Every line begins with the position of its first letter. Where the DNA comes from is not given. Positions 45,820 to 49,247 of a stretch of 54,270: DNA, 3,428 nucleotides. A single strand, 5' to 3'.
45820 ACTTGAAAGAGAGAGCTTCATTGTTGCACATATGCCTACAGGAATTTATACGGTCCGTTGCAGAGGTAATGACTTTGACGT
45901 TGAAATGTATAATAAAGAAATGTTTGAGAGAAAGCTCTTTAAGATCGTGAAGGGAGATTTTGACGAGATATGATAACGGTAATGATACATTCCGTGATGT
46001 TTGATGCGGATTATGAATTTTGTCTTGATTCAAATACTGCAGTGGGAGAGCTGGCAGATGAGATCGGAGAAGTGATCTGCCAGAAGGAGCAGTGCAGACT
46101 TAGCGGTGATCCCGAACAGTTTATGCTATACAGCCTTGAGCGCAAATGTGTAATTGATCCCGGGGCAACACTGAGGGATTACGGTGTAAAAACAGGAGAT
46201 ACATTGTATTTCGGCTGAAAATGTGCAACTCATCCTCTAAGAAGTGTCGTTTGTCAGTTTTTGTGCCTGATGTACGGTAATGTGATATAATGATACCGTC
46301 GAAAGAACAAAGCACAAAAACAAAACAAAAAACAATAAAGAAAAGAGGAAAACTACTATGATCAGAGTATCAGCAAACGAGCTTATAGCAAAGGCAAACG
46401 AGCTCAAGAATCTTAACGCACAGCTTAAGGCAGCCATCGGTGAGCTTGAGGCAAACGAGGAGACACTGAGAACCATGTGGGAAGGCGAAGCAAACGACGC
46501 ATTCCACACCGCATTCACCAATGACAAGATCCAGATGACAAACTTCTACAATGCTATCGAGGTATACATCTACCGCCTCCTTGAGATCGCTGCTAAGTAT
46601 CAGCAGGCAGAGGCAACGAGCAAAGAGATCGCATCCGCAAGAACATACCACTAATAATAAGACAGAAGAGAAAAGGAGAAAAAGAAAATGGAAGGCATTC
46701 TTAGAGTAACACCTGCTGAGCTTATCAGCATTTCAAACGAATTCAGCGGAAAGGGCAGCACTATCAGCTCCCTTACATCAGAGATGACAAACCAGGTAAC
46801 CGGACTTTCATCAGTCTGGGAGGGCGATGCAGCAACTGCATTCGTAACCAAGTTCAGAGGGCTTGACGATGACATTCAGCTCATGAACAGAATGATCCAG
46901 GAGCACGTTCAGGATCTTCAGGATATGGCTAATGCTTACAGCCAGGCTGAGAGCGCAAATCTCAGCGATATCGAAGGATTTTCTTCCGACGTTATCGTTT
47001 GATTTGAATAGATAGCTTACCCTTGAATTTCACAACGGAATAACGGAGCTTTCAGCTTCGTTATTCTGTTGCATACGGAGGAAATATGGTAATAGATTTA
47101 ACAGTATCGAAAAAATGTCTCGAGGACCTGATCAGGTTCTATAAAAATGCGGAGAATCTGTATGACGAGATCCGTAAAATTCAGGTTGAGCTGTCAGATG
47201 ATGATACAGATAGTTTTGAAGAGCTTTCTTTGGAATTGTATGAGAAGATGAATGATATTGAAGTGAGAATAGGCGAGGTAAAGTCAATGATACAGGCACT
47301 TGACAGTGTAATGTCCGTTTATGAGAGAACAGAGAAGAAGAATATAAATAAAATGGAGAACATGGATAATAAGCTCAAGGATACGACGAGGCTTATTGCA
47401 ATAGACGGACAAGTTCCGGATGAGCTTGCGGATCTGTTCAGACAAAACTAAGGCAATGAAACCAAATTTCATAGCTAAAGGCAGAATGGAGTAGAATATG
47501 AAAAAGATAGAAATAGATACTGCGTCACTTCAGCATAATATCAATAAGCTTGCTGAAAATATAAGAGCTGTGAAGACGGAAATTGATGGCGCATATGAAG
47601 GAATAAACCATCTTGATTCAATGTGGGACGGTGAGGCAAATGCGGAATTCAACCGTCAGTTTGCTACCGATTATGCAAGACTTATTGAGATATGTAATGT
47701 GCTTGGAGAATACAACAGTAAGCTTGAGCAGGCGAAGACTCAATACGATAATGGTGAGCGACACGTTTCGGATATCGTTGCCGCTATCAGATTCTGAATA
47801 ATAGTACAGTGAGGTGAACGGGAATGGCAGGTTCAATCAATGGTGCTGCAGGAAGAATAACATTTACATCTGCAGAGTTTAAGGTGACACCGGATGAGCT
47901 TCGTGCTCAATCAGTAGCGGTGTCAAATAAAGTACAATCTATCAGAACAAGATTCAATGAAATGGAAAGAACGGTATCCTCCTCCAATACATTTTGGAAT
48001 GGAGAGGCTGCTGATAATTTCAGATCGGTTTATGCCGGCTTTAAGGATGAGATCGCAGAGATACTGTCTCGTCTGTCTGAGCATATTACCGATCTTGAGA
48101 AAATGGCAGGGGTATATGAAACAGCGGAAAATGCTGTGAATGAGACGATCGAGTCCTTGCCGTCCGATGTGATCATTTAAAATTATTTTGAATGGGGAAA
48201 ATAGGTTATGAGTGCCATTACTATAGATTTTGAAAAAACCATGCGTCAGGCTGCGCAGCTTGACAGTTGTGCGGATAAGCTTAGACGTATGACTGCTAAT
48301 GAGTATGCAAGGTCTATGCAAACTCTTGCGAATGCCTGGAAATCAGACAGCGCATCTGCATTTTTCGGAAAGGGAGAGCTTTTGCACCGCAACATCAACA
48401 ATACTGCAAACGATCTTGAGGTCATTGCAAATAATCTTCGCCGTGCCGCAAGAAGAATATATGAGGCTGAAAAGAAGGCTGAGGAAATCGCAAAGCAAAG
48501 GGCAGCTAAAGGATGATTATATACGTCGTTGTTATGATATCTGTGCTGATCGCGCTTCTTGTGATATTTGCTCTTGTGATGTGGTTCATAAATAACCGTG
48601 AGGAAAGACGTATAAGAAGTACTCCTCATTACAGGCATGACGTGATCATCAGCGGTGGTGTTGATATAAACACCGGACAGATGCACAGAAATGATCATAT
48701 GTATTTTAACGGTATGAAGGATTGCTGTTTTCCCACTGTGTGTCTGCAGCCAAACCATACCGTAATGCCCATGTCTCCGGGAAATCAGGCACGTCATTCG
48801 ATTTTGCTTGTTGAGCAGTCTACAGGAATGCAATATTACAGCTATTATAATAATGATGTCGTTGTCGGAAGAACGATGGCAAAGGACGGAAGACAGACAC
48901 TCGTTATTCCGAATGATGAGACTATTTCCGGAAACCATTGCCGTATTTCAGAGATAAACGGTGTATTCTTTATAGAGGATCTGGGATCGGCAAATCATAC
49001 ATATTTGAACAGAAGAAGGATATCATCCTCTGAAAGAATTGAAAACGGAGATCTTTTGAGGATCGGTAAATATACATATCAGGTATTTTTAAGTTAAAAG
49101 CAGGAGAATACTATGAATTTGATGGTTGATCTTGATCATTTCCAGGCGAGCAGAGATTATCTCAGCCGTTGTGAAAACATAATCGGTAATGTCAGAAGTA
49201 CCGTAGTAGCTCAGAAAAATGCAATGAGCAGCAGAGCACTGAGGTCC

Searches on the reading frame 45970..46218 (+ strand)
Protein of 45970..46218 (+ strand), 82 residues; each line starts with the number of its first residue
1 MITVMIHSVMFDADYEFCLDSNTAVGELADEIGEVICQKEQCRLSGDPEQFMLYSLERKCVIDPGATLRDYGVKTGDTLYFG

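Call 37: search_protein_families(library=pfam, proteins=[window:45970-46218:+], max_evalue=0.01)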
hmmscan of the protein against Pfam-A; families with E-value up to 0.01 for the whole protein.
window:45970-46218:+ (82 aa): 1 family
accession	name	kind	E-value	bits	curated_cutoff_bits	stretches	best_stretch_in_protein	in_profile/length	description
PF08817.16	YukD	-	3e-06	28.3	27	1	11-80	9-75/76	WXG100 protein secretion system (Wss), protein YukD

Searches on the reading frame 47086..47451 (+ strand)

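Call 37: search_protein_families(library=pfam, proteins=[window:47086-47451:+], max_evalue=0.01)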
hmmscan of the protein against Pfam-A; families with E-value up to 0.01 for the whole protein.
window:47086-47451:+ (121 aa): 1 family
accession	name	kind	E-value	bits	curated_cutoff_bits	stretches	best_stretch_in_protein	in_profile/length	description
PF04961.17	FTCD_C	-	0.0039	17.4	24.5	1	1-110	35-144/182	Formiminotransferase-cyclodeaminase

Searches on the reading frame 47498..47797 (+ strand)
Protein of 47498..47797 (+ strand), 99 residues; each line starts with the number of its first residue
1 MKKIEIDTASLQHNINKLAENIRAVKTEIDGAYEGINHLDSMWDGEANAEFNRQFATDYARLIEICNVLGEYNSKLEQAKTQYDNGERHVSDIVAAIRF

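Call 37: search_protein_families(library=pfam, proteins=[window:47498-47797:+], max_evalue=0.01)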
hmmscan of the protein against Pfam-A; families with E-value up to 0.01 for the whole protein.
window:47498-47797:+ (99 aa): 2 families
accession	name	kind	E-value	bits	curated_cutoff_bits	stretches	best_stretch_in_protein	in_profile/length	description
PF06013.18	WXG100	-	5.3e-08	33.5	27.3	1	4-85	2-83/86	Proteins of 100 residues with WXG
PF21725.3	T7SS_signal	-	0.0038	17.6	27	1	13-61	74-123/241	Putative T7SS secretion signal domain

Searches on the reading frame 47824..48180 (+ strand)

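Call 37: search_protein_families(library=pfam, proteins=[window:47824-48180:+], max_evalue=0.01)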
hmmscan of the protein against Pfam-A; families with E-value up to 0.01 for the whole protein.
window:47824-48180:+ (118 aa): 3 families
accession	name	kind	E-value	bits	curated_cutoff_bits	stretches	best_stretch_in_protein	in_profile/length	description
PF06013.18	WXG100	-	1.5e-14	54.4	27.3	1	19-102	2-85/86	Proteins of 100 residues with WXG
PF10824.14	T7SS_ESX_EspC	-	0.0049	17.7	23.5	1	17-109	3-98/100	Excreted virulence factor EspC, type VII ESX diderm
PF04108.17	ATG17_like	-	0.0056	16.6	43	1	28-110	208-289/355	Autophagy protein ATG17-like domain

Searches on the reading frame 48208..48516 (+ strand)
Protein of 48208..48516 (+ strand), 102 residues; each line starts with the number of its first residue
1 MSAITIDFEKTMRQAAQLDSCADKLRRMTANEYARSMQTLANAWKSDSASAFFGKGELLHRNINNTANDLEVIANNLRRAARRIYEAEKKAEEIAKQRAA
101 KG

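Call 37: search_protein_families(library=pfam, proteins=[window:48208-48516:+], max_evalue=0.01)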
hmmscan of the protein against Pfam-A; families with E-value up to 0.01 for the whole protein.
window:48208-48516:+ (102 aa): 3 families
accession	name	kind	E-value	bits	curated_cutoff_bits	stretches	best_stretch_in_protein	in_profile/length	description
PF06013.18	WXG100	-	1.6e-08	35.2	27.3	1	4-88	2-85/86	Proteins of 100 residues with WXG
PF10824.14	T7SS_ESX_EspC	-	0.00021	22.1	23.5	1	4-88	5-91/100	Excreted virulence factor EspC, type VII ESX diderm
PF00823.25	PPE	-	0.0049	17.3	26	1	14-87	26-98/165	PPE family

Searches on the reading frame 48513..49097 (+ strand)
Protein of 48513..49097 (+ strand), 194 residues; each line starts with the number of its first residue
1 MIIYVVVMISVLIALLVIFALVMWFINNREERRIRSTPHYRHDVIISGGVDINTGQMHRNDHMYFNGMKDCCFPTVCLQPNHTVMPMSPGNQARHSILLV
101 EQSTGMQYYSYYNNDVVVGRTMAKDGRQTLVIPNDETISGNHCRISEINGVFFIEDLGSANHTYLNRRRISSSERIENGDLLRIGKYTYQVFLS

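Call 37: search_protein_families(library=pfam, proteins=[window:48513-49097:+], max_evalue=0.01)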
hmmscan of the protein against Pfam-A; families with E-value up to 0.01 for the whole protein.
window:48513-49097:+ (194 aa): 2 families
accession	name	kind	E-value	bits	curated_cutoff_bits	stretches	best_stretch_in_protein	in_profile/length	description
PF00498.31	FHA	-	8.2e-16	58.6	20.7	1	116-185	1-67/67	FHA domain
PF16697.10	Yop-YscD_cpl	-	3.1e-06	27.8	33.2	1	115-189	18-88/94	Inner membrane component of T3SS, cytoplasmic domain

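Call 60: search_protein_families(library=ncbifam, proteins=[window:48513-49097:+], max_evalue=0.001)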
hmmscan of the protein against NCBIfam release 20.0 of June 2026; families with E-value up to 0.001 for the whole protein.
window:48513-49097:+ (194 aa): 5 families
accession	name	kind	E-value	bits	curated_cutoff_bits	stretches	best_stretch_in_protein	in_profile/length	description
NF049868.1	FhaB_Rv0019c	equivalog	7.5e-14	52.1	125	1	94-188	66-155/158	FHA domain-containing protein FhaB/FipA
TIGR03354.1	VI_FHA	hypoth_equivalog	4.8e-10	39.8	120.25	1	126-193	32-103/420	type VI secretion system-associated FHA domain protein TagH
NF041660.2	oxygluDhInhib_OdhI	equivalog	1.8e-09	37.6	200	1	132-193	69-128/130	oxoglutarate dehydrogenase inhibitor Odhl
NF052573.1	HisKinEspAMyxo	equivalog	5.9e-08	31.2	1400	1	111-189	43-116/755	serine histidine kinase EspA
NF033760.1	gliding_GltG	equivalog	0.00033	19.3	650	1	134-189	39-94/650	adventurous gliding motility protein GltG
